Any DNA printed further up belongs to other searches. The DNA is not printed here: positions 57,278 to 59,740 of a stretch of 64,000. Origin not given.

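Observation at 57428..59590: Glycyl radical enzyme with atypical RIGGY glycine loop and Cys-Val-Glu catalytic loop; unusually short (720 aa)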

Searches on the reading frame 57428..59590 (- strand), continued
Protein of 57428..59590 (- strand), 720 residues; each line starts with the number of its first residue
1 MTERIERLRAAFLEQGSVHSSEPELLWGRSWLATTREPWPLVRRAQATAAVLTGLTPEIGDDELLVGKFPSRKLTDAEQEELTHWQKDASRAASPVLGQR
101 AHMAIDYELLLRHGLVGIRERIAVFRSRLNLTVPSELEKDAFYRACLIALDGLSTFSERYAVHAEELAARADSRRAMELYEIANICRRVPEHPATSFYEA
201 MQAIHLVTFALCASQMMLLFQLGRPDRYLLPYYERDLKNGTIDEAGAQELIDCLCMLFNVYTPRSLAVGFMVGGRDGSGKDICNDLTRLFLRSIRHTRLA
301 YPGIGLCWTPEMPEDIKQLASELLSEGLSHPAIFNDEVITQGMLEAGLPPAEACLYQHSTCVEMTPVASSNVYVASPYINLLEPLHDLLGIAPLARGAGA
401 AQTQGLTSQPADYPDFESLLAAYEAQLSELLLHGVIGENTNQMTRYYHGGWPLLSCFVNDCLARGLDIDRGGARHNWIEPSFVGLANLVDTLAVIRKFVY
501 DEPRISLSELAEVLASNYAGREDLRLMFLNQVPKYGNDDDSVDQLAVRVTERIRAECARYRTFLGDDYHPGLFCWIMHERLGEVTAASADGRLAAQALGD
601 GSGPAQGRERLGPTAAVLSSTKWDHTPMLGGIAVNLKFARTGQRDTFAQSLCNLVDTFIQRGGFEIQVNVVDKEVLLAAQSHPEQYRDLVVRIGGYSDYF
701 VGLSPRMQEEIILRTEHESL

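Call 32: search_solved_structures(query=A1, show_alignments=5, max_evalue=1e-60)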
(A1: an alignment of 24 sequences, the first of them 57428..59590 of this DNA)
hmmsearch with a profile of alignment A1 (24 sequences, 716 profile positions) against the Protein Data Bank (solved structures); distinct sequences matched with E-value up to 1e-60: 31.
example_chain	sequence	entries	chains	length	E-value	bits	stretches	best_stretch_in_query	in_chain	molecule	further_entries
9f3w_A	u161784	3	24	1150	3.2e-153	514.3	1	110-713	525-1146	Choline trimethylamine-lyase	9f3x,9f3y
1r8w_A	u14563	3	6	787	1.3e-145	489.2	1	103-715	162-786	glycerol dehydratase | B12-independent glycerol dehydratase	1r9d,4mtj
5i2a_A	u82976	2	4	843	3.8e-141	474.5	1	103-517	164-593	Diol-dehydratase | Diol dehydratase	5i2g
9rco_A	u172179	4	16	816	1.4e-140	472.5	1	98-715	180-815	Glycyl radical protein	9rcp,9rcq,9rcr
2f3o_A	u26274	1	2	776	6.8e-128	430.6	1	99-712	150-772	pyruvate formate-lyase 2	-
8yjo_A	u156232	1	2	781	8.3e-128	430.3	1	90-715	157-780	Probable dehydratase PflD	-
8id7_A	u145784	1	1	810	1.1e-127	430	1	95-714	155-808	Probable dehydratase YbiW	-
8yjn_A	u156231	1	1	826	1.1e-127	429.9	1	95-714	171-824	Probable dehydratase YbiW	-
6vxc_A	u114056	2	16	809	2.7e-126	425.4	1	107-714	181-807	Trans-4-hydroxy-L-proline dehydratase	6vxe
8id1_A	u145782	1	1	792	3.7e-126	424.9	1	108-715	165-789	Formate C-acetyltransferase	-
6xs4_A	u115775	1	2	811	4.3e-126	424.7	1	94-715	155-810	Formate C-acetyltransferase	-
5a0u_A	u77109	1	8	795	6.6e-125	420.7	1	110-713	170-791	CHOLINE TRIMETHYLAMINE LYASE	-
5a0z_A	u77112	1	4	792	6.8e-125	420.7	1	110-713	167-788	CHOLINE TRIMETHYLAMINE LYASE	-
5ymr_B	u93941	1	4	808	5.5e-119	401.2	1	109-715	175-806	Formate acetyltransferase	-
5faw_A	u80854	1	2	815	4.2e-118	398.2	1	113-713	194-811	Choline trimethylamine-lyase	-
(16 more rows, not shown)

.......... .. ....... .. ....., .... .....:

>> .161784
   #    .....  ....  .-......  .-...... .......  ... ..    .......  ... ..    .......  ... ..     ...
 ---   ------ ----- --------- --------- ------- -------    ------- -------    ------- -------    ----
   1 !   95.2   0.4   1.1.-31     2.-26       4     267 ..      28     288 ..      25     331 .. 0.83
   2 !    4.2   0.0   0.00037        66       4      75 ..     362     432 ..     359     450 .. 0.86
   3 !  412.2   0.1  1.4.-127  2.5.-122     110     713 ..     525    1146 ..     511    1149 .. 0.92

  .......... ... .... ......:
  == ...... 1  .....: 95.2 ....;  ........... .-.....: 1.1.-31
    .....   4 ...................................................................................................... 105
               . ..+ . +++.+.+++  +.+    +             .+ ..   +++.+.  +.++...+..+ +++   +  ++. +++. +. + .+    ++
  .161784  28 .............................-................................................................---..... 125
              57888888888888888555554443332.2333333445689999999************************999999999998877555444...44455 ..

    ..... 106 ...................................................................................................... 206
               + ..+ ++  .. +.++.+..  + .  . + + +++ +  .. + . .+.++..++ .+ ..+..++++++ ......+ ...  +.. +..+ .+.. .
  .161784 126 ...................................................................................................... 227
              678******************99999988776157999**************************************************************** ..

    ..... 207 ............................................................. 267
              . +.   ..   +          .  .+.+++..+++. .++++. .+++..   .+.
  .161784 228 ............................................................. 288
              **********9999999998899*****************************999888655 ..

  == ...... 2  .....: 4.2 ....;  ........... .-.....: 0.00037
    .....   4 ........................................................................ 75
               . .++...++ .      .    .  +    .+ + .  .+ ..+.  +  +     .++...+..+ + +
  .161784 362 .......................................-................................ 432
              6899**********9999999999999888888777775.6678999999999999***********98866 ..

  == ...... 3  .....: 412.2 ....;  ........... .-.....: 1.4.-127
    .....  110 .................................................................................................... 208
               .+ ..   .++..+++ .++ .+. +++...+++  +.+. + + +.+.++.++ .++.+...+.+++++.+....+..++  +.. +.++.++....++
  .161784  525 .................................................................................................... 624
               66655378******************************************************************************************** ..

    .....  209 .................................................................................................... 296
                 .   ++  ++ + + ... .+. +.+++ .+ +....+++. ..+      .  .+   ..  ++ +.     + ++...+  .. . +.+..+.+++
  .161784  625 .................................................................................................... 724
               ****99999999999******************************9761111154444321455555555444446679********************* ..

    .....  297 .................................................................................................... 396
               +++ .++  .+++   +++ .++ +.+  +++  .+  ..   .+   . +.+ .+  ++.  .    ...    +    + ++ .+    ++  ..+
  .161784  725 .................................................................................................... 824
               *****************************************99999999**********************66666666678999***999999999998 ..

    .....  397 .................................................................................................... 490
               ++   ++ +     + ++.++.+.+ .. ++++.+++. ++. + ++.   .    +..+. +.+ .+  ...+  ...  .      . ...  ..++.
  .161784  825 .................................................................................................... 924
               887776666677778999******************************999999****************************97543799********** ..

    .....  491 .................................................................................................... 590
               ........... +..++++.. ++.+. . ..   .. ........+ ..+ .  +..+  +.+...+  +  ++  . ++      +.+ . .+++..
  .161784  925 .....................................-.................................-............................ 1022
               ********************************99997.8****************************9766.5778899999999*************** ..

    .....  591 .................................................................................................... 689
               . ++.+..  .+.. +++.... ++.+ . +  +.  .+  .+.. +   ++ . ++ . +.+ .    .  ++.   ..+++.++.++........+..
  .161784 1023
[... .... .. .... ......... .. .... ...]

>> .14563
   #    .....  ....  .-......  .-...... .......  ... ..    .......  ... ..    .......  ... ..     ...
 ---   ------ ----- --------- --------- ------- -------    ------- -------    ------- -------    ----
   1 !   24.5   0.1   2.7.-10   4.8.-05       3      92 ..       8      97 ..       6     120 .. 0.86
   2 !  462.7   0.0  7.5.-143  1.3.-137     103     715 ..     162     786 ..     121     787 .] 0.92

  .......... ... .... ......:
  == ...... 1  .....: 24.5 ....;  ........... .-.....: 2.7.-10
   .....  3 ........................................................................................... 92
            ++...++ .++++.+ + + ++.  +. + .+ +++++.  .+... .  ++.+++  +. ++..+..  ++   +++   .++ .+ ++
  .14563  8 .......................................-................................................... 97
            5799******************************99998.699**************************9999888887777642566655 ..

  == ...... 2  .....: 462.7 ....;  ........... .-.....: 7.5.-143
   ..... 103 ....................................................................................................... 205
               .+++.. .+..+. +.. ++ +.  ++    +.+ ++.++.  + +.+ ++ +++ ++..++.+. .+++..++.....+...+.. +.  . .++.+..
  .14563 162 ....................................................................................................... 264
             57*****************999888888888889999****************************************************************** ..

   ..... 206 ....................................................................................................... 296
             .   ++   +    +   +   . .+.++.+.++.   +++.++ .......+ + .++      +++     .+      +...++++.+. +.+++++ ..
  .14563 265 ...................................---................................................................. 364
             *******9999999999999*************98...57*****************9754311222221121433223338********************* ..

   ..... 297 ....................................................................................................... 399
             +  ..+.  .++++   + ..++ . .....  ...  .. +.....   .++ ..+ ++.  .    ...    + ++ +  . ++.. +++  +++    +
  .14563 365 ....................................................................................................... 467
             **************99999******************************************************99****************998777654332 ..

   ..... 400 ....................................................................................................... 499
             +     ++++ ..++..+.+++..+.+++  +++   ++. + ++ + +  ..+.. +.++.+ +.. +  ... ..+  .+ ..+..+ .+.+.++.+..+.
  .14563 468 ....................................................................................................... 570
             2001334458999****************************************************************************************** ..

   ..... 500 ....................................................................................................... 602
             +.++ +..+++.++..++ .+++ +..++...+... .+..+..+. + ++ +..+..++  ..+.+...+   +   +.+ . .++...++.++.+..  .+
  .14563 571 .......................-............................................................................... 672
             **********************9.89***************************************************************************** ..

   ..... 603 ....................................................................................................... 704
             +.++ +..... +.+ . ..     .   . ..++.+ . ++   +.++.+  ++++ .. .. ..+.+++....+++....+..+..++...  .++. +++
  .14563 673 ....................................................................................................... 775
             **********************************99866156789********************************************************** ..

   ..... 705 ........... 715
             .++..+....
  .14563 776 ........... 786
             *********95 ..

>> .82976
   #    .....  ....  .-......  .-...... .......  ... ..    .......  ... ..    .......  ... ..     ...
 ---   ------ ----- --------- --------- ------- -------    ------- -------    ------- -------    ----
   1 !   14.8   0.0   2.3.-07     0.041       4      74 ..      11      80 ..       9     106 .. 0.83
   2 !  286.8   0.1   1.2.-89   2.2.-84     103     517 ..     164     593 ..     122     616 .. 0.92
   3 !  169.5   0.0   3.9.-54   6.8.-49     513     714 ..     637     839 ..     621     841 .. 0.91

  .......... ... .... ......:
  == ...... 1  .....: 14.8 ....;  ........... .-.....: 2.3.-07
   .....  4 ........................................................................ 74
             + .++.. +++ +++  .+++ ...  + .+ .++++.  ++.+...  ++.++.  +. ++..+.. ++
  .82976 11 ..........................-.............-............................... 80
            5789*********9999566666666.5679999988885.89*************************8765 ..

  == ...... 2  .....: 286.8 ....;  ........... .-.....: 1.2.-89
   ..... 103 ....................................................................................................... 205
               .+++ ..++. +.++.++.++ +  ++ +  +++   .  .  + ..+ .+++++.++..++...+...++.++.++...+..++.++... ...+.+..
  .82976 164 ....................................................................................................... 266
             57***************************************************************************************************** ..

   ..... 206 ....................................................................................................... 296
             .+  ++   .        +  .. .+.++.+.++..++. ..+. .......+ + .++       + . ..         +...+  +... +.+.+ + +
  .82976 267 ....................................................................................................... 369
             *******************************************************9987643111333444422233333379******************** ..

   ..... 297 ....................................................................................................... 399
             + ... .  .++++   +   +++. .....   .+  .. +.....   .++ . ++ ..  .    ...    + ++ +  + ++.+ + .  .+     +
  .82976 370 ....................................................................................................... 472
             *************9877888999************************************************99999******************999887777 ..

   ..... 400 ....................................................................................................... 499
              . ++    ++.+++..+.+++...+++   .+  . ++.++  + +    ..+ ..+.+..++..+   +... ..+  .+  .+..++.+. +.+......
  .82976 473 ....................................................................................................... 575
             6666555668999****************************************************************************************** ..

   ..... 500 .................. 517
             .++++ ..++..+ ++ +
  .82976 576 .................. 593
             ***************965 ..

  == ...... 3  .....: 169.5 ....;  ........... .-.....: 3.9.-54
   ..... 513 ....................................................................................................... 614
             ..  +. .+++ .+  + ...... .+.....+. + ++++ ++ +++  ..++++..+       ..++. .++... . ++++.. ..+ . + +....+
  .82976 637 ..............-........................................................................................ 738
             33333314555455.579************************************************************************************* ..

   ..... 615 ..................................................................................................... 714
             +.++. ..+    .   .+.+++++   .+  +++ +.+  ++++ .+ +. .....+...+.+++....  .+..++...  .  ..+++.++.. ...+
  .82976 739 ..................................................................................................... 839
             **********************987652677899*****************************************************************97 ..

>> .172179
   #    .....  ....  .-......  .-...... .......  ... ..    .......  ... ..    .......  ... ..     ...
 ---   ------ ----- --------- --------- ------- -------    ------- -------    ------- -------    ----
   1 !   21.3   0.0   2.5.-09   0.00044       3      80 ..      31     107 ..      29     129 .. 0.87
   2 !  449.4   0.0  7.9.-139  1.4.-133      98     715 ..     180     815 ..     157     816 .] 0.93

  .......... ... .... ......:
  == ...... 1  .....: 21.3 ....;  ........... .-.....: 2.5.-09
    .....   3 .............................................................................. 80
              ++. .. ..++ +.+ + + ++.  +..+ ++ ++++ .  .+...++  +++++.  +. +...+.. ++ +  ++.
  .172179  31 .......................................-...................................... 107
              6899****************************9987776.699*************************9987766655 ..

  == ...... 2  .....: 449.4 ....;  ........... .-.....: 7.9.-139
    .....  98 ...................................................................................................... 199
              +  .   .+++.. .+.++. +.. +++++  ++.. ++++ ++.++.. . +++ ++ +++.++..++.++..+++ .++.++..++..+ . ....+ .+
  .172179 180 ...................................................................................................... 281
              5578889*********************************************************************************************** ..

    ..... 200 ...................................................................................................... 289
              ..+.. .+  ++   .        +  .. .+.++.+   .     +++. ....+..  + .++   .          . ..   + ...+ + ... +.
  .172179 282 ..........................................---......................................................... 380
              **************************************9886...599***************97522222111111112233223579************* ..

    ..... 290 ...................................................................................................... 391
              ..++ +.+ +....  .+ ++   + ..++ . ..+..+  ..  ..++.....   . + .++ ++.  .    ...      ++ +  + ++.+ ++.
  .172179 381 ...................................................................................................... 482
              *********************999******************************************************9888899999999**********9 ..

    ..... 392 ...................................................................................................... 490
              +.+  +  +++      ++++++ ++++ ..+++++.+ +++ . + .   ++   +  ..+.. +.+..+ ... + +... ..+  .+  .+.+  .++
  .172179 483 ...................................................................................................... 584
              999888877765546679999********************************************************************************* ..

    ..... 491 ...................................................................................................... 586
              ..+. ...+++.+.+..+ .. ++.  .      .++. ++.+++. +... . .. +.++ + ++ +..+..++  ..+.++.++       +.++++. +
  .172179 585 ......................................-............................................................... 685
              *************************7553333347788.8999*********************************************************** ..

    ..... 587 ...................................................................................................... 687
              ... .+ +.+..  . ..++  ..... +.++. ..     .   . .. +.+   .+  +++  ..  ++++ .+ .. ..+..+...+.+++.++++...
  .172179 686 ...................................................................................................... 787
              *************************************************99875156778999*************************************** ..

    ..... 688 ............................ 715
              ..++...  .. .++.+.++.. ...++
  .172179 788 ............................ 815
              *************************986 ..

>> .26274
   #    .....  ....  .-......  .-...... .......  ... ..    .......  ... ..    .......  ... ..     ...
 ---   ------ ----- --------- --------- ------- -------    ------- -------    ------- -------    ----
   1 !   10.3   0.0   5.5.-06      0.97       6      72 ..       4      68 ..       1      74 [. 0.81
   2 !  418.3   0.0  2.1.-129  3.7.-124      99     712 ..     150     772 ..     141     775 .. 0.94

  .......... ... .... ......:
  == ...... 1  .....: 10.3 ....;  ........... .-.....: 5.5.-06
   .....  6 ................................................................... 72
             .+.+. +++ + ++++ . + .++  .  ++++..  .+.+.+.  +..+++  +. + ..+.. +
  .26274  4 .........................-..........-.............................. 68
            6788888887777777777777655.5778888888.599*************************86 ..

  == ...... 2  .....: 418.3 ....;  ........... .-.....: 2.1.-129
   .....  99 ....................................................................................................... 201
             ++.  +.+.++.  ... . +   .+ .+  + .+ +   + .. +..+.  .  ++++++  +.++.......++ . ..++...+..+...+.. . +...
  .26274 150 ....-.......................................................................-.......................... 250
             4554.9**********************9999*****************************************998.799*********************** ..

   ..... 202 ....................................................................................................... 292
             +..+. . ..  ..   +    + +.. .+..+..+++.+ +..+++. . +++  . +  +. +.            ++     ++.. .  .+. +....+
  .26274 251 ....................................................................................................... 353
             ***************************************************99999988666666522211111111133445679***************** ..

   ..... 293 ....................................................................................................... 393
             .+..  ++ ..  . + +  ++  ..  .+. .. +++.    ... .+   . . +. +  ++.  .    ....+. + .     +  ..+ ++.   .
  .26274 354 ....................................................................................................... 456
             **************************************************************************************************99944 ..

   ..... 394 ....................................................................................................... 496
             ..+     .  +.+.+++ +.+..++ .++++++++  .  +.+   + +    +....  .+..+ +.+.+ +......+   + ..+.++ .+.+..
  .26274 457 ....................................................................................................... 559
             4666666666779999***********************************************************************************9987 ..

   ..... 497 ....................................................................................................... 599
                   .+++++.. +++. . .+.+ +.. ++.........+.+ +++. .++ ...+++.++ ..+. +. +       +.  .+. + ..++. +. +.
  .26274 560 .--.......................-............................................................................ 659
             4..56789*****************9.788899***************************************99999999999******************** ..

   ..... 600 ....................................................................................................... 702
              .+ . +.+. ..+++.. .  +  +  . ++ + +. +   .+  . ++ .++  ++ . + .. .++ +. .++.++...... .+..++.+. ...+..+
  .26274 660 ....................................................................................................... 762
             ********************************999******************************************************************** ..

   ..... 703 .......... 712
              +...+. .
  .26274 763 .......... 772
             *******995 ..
